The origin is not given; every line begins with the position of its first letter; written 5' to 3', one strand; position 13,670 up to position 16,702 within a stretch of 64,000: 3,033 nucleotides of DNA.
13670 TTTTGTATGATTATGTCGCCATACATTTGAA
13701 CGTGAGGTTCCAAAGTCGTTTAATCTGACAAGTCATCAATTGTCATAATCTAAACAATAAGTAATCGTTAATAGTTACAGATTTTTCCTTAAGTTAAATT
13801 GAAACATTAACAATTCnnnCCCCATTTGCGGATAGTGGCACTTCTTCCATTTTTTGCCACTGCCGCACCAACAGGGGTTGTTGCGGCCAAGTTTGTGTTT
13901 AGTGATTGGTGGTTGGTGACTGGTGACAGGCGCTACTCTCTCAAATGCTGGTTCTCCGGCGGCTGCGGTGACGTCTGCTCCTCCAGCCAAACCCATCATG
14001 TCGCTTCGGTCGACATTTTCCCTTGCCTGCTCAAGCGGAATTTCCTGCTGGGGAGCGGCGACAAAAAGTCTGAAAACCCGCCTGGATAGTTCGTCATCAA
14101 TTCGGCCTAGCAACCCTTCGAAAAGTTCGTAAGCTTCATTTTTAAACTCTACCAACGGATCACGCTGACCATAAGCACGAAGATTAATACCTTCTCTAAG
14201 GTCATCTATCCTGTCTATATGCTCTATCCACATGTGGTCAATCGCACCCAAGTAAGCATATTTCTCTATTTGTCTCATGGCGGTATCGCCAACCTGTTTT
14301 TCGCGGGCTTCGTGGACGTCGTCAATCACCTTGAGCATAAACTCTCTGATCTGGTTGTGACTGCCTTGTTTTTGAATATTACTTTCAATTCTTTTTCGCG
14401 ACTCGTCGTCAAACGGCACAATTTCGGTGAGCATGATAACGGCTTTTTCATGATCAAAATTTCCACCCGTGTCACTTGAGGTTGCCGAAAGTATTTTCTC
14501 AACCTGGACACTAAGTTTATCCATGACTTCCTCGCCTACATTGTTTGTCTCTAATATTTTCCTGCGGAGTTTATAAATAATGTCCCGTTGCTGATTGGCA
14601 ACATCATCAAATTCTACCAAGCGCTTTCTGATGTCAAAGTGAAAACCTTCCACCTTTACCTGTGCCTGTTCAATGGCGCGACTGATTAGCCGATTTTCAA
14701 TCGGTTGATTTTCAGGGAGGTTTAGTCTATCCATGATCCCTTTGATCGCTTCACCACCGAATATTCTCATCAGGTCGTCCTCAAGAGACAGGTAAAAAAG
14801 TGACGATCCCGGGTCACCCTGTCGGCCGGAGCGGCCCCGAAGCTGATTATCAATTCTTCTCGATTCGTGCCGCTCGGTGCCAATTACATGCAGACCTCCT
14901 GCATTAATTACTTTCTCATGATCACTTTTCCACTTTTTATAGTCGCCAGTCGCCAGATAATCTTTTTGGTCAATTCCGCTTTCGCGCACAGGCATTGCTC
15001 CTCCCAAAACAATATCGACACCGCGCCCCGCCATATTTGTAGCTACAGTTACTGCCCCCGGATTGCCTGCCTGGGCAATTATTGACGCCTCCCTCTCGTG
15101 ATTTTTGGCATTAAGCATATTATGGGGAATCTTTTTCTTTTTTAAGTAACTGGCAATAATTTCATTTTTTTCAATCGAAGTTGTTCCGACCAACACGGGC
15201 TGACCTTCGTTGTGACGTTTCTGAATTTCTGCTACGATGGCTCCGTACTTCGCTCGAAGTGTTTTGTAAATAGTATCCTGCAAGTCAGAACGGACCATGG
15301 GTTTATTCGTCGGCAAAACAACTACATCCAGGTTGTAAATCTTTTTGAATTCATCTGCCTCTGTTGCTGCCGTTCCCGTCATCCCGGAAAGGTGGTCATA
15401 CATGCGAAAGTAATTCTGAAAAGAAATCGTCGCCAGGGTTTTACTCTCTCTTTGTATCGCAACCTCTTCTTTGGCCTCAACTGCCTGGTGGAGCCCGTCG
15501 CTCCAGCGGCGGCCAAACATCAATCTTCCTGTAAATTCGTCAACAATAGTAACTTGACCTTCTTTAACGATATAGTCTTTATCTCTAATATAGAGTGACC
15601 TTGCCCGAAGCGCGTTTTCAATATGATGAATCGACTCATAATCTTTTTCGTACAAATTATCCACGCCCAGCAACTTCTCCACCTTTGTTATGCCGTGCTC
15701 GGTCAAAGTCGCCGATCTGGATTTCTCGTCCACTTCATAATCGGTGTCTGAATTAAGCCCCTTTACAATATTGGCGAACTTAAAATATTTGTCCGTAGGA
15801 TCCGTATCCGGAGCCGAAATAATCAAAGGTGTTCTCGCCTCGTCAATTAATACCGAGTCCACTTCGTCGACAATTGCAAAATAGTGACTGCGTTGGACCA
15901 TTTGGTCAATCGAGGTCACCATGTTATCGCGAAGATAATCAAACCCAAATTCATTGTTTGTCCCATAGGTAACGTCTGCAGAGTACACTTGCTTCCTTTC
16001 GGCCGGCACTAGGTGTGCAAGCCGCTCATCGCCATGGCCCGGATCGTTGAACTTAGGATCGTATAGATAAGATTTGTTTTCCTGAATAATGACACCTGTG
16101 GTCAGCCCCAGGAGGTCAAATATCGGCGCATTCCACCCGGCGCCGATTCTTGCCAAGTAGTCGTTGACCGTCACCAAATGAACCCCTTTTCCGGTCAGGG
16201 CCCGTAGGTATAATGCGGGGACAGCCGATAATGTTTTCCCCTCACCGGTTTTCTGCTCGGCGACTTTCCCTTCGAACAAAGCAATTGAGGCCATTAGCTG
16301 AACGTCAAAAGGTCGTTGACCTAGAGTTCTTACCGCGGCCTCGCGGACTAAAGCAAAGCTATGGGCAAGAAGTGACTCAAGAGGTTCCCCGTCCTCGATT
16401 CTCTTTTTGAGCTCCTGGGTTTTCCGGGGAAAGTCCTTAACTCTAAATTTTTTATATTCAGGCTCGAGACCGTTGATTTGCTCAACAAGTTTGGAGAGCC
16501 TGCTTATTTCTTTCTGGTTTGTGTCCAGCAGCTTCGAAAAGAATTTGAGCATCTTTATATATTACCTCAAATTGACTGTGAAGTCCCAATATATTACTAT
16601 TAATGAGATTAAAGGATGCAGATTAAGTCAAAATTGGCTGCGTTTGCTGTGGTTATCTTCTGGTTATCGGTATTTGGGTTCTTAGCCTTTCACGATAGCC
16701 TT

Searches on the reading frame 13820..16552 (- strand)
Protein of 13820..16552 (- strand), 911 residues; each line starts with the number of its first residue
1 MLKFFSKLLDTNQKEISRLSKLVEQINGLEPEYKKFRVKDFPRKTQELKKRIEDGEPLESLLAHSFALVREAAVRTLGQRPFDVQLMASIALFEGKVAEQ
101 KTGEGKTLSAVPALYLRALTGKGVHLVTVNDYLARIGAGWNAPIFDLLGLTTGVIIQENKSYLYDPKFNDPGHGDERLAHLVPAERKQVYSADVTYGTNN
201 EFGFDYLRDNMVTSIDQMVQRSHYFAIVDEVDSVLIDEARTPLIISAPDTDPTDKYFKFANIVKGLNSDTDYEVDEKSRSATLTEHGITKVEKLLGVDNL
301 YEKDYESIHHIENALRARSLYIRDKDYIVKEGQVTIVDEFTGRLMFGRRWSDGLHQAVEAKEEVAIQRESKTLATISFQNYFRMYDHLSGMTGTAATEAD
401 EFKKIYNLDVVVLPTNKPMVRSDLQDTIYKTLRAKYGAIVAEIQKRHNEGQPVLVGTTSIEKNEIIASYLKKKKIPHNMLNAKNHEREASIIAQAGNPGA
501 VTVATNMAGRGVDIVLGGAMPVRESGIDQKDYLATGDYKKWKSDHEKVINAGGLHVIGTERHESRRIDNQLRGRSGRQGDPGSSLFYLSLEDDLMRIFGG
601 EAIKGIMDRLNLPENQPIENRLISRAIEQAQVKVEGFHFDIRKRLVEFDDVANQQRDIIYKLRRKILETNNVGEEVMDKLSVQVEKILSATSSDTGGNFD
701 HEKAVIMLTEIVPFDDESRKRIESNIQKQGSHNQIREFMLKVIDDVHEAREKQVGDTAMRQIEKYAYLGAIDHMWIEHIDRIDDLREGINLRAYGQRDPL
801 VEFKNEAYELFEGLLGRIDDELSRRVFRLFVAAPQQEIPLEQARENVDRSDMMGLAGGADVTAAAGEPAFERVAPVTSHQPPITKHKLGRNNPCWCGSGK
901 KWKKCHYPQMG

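Call 50: search_protein_families(library=pfam, proteins=[window:13820-16552:-], max_evalue=1e-8)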
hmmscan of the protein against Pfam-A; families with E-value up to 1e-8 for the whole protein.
window:13820-16552:- (911 aa): 4 families
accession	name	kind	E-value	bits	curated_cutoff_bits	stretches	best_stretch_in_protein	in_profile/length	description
PF07517.20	SecA_DEAD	-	2.3e-112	375.4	24.6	1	8-403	4-290/290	SecA DEAD-like domain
PF21090.3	P-loop_SecA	-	5.4e-88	294.4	27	1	418-614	1-204/205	SecA P-loop domain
PF07516.18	SecA_SW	-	3.2e-54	184.5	26.7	1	617-828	1-198/200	SecA Wing and Scaffold domain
PF01043.26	SecA_PP_bind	-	1.1e-41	142.2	23.5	1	253-359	3-110/110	SecA preprotein cross-linking domain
